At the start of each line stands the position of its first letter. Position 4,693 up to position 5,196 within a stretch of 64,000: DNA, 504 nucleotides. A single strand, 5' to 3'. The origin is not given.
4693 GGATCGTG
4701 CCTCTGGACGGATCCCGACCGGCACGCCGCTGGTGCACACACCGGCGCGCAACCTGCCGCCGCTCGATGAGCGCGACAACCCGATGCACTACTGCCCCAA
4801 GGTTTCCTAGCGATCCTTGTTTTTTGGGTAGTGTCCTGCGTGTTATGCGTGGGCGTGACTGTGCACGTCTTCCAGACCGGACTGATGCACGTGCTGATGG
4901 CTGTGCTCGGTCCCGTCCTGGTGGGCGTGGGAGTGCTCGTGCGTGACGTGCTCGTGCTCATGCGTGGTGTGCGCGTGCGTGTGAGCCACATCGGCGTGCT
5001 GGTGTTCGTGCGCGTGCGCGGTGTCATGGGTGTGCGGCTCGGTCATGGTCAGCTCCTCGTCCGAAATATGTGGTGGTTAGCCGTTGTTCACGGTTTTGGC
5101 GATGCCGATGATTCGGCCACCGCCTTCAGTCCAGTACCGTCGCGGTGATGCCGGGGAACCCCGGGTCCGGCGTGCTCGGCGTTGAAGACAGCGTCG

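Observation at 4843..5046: Poly-histidine mini-protein encoded directly downstream of the Ni/Co sensor kmtR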

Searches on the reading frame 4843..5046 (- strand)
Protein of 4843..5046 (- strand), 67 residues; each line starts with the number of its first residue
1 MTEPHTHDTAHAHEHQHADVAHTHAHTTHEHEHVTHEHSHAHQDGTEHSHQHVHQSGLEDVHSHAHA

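Call 3: search_protein_families(library=pfam, proteins=[window:4843-5046:-], max_evalue=0.1)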
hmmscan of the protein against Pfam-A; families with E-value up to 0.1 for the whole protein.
window:4843-5046:- (67 aa): 0 families

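Call 4: search_protein_families(library=ncbifam, proteins=[window:4843-5046:-], max_evalue=0.1)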
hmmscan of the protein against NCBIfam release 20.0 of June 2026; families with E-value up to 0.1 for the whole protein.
window:4843-5046:- (67 aa): 0 families

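Call 5: find_homologous_proteins(query=window:4843-5046:-, max_evalue=0.01)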
Query window:4843-5046:- (67 aa): 1 proteins with E <= 0.01 among 3 candidates.
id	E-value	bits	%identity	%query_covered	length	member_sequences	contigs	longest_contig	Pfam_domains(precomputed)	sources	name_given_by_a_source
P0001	4.7e-11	60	78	76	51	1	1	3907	-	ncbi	ncbi:MAG: zinc transporter Slc39a7, partial [Mycobacterium sp.]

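Call 19: search_protein_representatives(protein=window:4843-5046:-)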
Query: 67 residues. Proteins with E-value up to 0.001 (for the whole library): 22; up to 1e-10: 1; up to 1e-30: 0. The best 22 are listed.
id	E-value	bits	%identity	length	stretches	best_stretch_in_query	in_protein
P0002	2.5e-12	62.7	79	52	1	21-67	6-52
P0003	2.6e-09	53.1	71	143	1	1-49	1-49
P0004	1.2e-08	51.1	65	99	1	1-55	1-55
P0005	1.1e-06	44.9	55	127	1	1-66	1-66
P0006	1.7e-06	44.2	63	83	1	1-49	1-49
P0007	1.8e-06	44.2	61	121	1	7-66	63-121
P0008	4.0e-06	43.1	74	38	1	29-66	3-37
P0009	1.3e-05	41.4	41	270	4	34-63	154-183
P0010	1.6e-05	41.2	55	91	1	2-66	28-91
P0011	2.4e-05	40.6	58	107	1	1-52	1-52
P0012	4.6e-05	39.7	62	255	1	3-63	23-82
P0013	4.7e-05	39.7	60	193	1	3-66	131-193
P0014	5.4e-05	39.5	56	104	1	1-63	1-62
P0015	7.9e-05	39.0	58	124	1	1-65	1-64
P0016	1.1e-04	38.6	63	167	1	4-66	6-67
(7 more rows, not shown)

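Call 22: find_homologous_proteins(query=A1, max_evalue=0.001)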
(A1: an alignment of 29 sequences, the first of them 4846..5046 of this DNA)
Query A1 (29 sequences) (67 aa, profile of the alignment): 26 proteins with E <= 0.001 among 6410 candidates.
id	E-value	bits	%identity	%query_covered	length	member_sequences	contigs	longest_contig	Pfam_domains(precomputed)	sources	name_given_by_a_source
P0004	5.9e-13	66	65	51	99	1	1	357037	-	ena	-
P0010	4.0e-12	64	54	97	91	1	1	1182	-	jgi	jgi:hypothetical protein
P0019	7.2e-12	63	54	93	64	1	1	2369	-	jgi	jgi:hypothetical protein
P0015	2.9e-11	61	41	78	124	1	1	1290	-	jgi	jgi:hypothetical protein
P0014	3.5e-11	61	40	76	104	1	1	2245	-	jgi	jgi:hypothetical protein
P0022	6.1e-11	60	55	84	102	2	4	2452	-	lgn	-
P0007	1.3e-10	59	61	88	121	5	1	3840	-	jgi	jgi:hypothetical protein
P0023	2.0e-10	58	56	85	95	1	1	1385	-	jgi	jgi:hypothetical protein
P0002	4.6e-10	57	78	60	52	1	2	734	-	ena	-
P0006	5.9e-10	57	63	73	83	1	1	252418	-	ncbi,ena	-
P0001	6.1e-10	57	78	76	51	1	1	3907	-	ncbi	ncbi:MAG: zinc transporter Slc39a7, partial [Mycobacterium sp.]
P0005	2.6e-8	51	54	99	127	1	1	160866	-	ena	-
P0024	3.3e-8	51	57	73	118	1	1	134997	-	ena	-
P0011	3.6e-8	51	60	75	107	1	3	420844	-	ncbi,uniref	ncbi:hypothetical protein ACFROC_08900 [Nocardia tengchongensis]|uniref:hypothetical protein n=1 Tax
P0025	4.2e-8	51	50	84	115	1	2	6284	-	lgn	-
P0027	7.4e-8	50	50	24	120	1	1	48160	-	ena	-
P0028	1.5e-7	49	33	73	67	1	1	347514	-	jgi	jgi:hypothetical protein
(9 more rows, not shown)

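Call 29: list_cluster_members(proteins=[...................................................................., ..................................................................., window:4846-5046:-, L034:3452-3652:+, L011:3428-3628:+, L037:3452-3652:+, L071:3425-3640:+, L078:3425-3628:+, L067:3469-3663:+, L062:3431-3640:+])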
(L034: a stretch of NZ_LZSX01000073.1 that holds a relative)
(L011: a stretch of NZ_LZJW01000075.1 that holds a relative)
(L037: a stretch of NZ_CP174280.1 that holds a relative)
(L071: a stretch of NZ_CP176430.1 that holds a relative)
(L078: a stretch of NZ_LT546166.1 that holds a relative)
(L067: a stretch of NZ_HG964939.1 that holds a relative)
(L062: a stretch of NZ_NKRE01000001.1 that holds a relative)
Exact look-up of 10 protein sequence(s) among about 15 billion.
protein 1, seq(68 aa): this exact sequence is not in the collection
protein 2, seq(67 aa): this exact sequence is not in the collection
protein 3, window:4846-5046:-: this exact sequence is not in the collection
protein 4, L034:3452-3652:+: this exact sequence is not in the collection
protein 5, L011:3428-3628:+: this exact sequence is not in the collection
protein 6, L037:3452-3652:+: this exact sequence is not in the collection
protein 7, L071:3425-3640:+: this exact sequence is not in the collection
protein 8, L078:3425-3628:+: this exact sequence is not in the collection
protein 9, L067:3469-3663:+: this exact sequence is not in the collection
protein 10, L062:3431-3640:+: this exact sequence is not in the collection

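Call 36: find_encoding_contigs(protein=P0013, flank=3000, max_places=3)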
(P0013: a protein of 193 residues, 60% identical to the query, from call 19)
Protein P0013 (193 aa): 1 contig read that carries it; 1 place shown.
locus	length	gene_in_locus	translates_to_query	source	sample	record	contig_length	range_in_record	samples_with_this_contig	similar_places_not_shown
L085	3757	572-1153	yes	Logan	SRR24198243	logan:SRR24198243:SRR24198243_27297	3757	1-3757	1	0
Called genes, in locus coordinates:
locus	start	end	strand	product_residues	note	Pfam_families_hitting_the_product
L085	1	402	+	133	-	?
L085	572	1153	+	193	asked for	PF25213:HVO_A0261_N (weak), PF01022:HTH_5, PF12840:HTH_20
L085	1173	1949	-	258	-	PF04248:NTP_transf_9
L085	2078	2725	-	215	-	-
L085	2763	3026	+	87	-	PF01402:RHH_1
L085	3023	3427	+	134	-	PF01850:PIN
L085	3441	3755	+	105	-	?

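Call 37: find_encoding_contigs(protein=P0028, flank=3000, max_places=3)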
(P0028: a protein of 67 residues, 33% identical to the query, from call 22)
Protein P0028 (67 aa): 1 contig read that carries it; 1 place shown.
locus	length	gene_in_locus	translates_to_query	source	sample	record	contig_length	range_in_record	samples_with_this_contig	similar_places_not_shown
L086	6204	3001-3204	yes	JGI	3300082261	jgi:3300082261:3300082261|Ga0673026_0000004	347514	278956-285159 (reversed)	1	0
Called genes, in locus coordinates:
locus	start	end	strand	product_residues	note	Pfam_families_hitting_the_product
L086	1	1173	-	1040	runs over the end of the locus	PF00211:Guanylate_cyc, PF24463:DUF7577 (weak), PF13374:TPR_10 (faint), PF13191:AAA_16, PF13401:AAA_22 (faint), PF13424:TPR_12 (faint)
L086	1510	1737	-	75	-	-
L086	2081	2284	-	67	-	-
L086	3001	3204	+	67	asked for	-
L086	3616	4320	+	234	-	PF14518:Haem_oxygenas_2 (weak)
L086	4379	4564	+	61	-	-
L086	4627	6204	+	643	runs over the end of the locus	PF04055:Radical_SAM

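Call 38: find_encoding_contigs(protein=P0011, flank=3000, max_places=3)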
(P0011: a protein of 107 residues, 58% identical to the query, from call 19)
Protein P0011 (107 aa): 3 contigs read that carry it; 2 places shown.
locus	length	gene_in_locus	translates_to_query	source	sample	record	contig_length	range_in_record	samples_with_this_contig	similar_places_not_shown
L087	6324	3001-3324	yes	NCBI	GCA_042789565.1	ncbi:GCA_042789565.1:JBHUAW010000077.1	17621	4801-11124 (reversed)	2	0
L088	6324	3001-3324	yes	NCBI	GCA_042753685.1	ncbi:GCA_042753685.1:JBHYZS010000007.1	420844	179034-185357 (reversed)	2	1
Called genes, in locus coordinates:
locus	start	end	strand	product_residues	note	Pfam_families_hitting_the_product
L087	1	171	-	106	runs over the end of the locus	-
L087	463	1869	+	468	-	PF03007:WS_DGAT_cat, PF06974:WS_DGAT_C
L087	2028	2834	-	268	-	-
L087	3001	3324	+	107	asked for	-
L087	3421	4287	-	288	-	PF01553:Acyltransferase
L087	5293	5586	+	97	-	-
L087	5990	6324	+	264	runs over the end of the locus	-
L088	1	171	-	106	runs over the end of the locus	-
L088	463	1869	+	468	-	PF03007:WS_DGAT_cat, PF06974:WS_DGAT_C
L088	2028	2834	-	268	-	-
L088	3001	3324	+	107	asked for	-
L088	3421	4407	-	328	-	PF01553:Acyltransferase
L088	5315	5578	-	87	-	-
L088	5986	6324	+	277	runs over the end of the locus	-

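Call 41: find_encoding_contigs(protein=P0024, flank=3000, max_places=2)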
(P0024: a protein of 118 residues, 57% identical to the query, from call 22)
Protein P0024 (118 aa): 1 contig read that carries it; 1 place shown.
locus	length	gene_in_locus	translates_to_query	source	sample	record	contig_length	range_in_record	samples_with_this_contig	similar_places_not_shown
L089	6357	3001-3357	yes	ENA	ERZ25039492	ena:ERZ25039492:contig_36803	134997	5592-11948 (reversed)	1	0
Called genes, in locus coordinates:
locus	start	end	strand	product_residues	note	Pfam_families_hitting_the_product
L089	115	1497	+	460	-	PF17788:HypF_C, PF22521:HypF_C_2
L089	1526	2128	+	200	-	PF03824:NicO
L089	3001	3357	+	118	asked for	-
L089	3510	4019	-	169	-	PF19502:DUF6036 (faint)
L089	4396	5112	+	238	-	PF00440:TetR_N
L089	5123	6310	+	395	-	PF02771:Acyl-CoA_dh_N, PF02770:Acyl-CoA_dh_M, PF00441:Acyl-CoA_dh_1, PF08028:Acyl-CoA_dh_2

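Call 42: find_encoding_contigs(protein=P0027, flank=3000, max_places=2)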
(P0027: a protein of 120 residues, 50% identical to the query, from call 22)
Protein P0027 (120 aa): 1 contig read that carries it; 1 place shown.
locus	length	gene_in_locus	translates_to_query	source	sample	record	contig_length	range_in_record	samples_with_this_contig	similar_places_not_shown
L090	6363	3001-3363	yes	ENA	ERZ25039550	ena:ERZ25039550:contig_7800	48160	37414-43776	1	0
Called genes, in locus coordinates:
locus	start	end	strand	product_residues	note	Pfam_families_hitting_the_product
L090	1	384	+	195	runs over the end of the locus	-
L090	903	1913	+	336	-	PF00005:ABC_tran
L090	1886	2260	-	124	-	-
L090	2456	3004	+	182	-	PF01475:FUR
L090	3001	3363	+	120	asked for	-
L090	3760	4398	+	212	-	PF00579:tRNA-synt_1b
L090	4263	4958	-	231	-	-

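Call 43: find_encoding_contigs(protein=P0025, flank=3000, max_places=2)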
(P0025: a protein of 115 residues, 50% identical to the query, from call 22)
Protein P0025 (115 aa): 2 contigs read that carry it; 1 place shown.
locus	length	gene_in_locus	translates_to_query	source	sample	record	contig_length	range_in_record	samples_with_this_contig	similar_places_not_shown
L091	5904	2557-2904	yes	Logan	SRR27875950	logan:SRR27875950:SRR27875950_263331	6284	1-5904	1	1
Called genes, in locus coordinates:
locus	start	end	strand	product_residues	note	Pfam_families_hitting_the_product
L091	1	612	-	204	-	?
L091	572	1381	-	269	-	PF00005:ABC_tran, PF13304:AAA_21 (faint)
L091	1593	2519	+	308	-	PF01545:Cation_efflux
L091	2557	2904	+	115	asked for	-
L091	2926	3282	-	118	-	PF02777:Sod_Fe_C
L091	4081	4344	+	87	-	-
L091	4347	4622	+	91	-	-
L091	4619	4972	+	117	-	-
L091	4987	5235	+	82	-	-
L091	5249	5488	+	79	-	-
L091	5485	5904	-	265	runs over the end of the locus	?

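Call 51: search_solved_structures(query=A1, max_evalue=10, show_alignments=3)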
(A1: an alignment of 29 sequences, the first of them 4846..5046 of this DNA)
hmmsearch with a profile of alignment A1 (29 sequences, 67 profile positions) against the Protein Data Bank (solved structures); distinct sequences matched with E-value up to 10: 0.

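Call 57: predict_structure(alignment_id=A2)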
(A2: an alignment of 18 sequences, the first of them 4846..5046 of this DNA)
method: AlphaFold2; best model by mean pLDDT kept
length: 67 residues; sequences in the alignment: 18
mean_pLDDT: 68.9   pTM: 0.32
mean pLDDT of the five models: 68.9, 67.0, 62.0, 61.3, 58.0
residues with pLDDT >= 90: 4; 70-90: 25; 50-70: 33; < 50: 5
segments of 3 or more residues with pLDDT < 50: none
pLDDT, mean of each block of 10 residues (from residue 1): 52 72 66 77 88 70 54
secondary structure, 60 per line:
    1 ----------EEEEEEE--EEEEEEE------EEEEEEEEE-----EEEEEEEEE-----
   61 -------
elements in order: E11-17 E20-26 E33-41 E47-55

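Call 60: fold_search(model_id=the predicted structure, library=pdb)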
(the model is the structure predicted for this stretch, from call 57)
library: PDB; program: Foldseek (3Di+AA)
matches with E <= 10: 26; with E <= 0.001: 0
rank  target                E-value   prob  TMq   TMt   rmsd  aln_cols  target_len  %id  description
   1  5yuo_C                2.3e+00  0.18  0.24  0.16  13.7        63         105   11  Crystal structure of SSB protein from Pseudomonas aeruginosa PAO1 (released 2018-10-31)
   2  8gjz_B                2.8e+00  0.28  0.30  0.12   9.0        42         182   17  Structure of a STING receptor from S. pistillata Sp-STING1 bound to 2'3'-cUA (released 2023-07-05)
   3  9ezw_G                3.8e+00  0.20  0.30  0.18  17.3        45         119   18  Structure of the single-domain antibody VHH_h3 in complex with human Vsig4 (released 2025-10-29)
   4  8te6                  4.5e+00  0.18  0.33  0.19  17.0        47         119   17  Crystal structure of a multiple lysine-to-arginine substitution mutant of the human CRIg C3b-binding domain (released 2023-07-12)
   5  3iuj                  5.5e+00  0.41  0.35  0.04   1.3        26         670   23  apPEP_WT2 opened state (released 2010-05-05)
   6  9ezw_E                5.5e+00  0.15  0.31  0.17  17.3        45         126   18  Structure of the single-domain antibody VHH_h3 in complex with human Vsig4 (released 2025-10-29)
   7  5odp_G                6.6e+00  0.20  0.29  0.21   1.6        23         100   17  Salinibacter ruber Single-Strand Binding protein D17K D71K mutant (released 2018-08-01)
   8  8gw5_B                6.6e+00  0.09  0.26  0.18  13.8        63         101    6  Crystal structure of SaSsbA complexed with glycerol (released 2023-09-20)
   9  5gpk_A                7.0e+00  0.12  0.28  0.10   8.9        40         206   12  Crystal structure of Ccp1 mutant (released 2016-11-30)
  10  5gpl_A                7.0e+00  0.11  0.27  0.10   8.9        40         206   12  Crystal structure of Ccp1 (released 2016-11-30)
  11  3f6z_B                7.4e+00  0.12  0.33  0.25  13.5        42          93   12  Crystal structure of Pseudomonas aeruginosa MliC in complex with hen egg white lysozyme (released 2008-12-23)
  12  9cc7_F                7.4e+00  0.08  0.32  0.11  18.2        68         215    7  Bacteriophage PhiTE extended connector complex (released 2025-04-16)
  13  3iun                  7.9e+00  0.28  0.33  0.04   1.3        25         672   20  apPEP_D622N opened state (released 2010-05-05)
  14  1jml                  7.9e+00  0.15  0.32  0.30   9.1        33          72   21  Conversion of Monomeric Protein L to an Obligate Dimer by Computational Protein Design (released 2001-10-10)
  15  1k51                  7.9e+00  0.15  0.33  0.31   9.0        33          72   21  A G55A Mutation Induces 3D Domain Swapping in the B1 Domain of Protein L from Peptostreptococcus magnus (released 2001-12-05)
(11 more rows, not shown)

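Call 64: search_protein_families(library=ncbifam, proteins=[L090:2456-3004:+, L091:1593-2519:+, L089:1526-2128:+, L085:572-1153:+], max_evalue=0.001)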
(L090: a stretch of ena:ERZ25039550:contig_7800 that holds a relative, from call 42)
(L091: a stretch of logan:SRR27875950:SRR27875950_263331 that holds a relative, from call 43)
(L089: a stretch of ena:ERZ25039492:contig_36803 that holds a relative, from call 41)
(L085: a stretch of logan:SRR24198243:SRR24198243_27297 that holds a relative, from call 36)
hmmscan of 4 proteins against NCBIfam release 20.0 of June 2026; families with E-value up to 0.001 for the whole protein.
L090:2456-3004:+ (182 aa): 10 families
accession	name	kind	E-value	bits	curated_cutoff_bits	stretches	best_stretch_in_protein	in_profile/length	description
NF051892.1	TransRegFurBacil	equivalog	6.2e-27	94.5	220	1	36-167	12-146/149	ferric iron uptake transcriptional regulator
NF052545.1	TransRegPerRClab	equivalog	1.7e-24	86.4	180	1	34-165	6-135/138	transcriptional regulator PerR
NF006999.0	PRK09462.1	equivalog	1.4e-19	70.1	146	1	36-164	8-136/148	ferric iron uptake transcriptional regulator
NF047406.1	TransRegPerRTherm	equivalog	3.3e-18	66.2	200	1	41-166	4-127/130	manganese-dependent transcriptional regulator PerR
NF008646.0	PRK11639.1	equivalog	2e-14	53.6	167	1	35-166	16-148/171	zinc uptake transcriptional repressor Zur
NF045677.1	FeRespRegIrr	equivalog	1.9e-13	50.6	170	1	35-134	3-101/127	Fur family transcriptional regulator Irr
NF045678.1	TransRegIrrA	equivalog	2.3e-13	50.2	150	1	34-135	11-111/138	iron response transcriptional regulator IrrA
NF051891.1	TransRegFurHelico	equivalog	1.2e-12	47.9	200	1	36-166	18-147/148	ferric iron uptake transcriptional regulator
NF047462.1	FUR_perox_PerRA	exception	1.7e-09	38.3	200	1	34-131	10-105/142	peroxide-responsive transcriptional repressor PerRA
NF047461.1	FUR_perox_PerRB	exception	5.1e-05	23.2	250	1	43-132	28-116/143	peroxide-responsive transcriptional repressor PerRB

L091:1593-2519:+ (308 aa): 10 families
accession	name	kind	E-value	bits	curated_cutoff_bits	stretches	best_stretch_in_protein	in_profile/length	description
TIGR01297.1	CDF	superfamily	6.7e-56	189.6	82.35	1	29-300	3-279/285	cation diffusion facilitator family transporter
NF033616.1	CDF_MamB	equivalog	1.4e-35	123.2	350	1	48-300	26-280/284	magnetosome biogenesis CDF transporter MamB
NF033615.1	CDF_MamM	equivalog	2.5e-31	109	350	1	42-300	23-285/290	magnetosome biogenesis CDF transporter MamM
NF052621.1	MngEfTpMntE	equivalog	8.1e-26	91.1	500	1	35-298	11-276/293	manganese efflux transporter MntE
NF007064.0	PRK09509.1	equivalog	5.9e-23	81.3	447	1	43-295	25-279/300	CDF family cation-efflux transporter FieF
NF050169.1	CatEfflxFieF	equivalog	9.6e-22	77.5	420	1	28-295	8-274/282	cation efflux pump FieF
NF052602.1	Zn_efflux_Cdf31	equivalog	4.6e-21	75.5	460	1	39-286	19-273/299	CDF family zinc efflux transporter Cdf31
NF040994.1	MamV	equivalog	2.6e-17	62.9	500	1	47-307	30-289/319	CDF transporter MamV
NF002923.0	PRK03557.1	equivalog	8.6e-14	51.5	408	1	39-228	29-217/313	CDF family zinc transporter ZitB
NF033827.1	CDF_efflux_DmeF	equivalog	5.1e-12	45.8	250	1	20-149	8-136/309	CDF family Co(II)/Ni(II) efflux transporter DmeF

L089:1526-2128:+ (200 aa): 2 families
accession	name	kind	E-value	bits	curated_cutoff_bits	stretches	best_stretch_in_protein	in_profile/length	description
NF052500.1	NicTportNicT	equivalog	3.3e-34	118.7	450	2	127-197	104-174/340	Nickel transporter NicT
TIGR00802.1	nico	subfamily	2.8e-14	53.3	333.05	1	133-196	60-124/281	HoxN/HupN/NixA family nickel/cobalt transporter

L085:572-1153:+ (193 aa): 8 families
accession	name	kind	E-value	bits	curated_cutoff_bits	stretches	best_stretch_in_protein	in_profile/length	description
NF033788.1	HTH_metalloreg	subfamily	4.8e-24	84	55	1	22-95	2-76/77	metalloregulator ArsR/SmtB family transcription factor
NF047906.1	CdPbTransRegCmtR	equivalog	1.2e-12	47.6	150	1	16-101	6-91/104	Cd(II)/Pb(II)-sensing metalloregulatory transcriptional regulator CmtR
NF045707.1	Dbac_1936_reg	equivalog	5.4e-12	45.6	115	1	18-98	4-84/99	ArsR/SmtB-type metalloregulator TsoR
NF033789.1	repress_SdpR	subfamily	8.7e-12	44.8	100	1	25-88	2-65/79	autorepressor SdpR family transcription factor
NF040642.1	sulf_sens_BigR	equivalog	5.3e-11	42.5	155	1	16-96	5-85/95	sulfite-sensing transcriptional repressor BigR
NF041413.1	ArsR_Rv2640c_fam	equivalog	1.3e-09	38.5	155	1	9-91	20-105/118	Rv2640c family ArsR-like transcriptional regulator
NF007528.0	PRK10141.1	subfamily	1.3e-06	28.2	97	1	26-92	11-77/117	metalloregulator ArsR/SmtB family transcription factor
NF053602.1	Phr_regulator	exception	6.7e-05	22.5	320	1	21-75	2-56/191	heat shock transcription regulator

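Call 66: search_protein_families(library=pfam, alignment_id=A1, max_evalue=10)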
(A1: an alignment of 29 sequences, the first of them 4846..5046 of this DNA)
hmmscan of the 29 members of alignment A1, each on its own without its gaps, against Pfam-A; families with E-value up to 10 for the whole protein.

A. member 1, window:4846-5046:- (67 aa): 0 families

B. families by the number of members that match (of 29 scanned): 3 families
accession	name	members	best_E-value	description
PF03374.19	ANT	3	2.5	Phage antirepressor protein KilAC domain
PF08807.15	DUF1798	1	0.37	Bacterial domain of unknown function (DUF1798)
PF14475.11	Mso1_Sec1_bdg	1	0.97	Sec1-binding region of Mso1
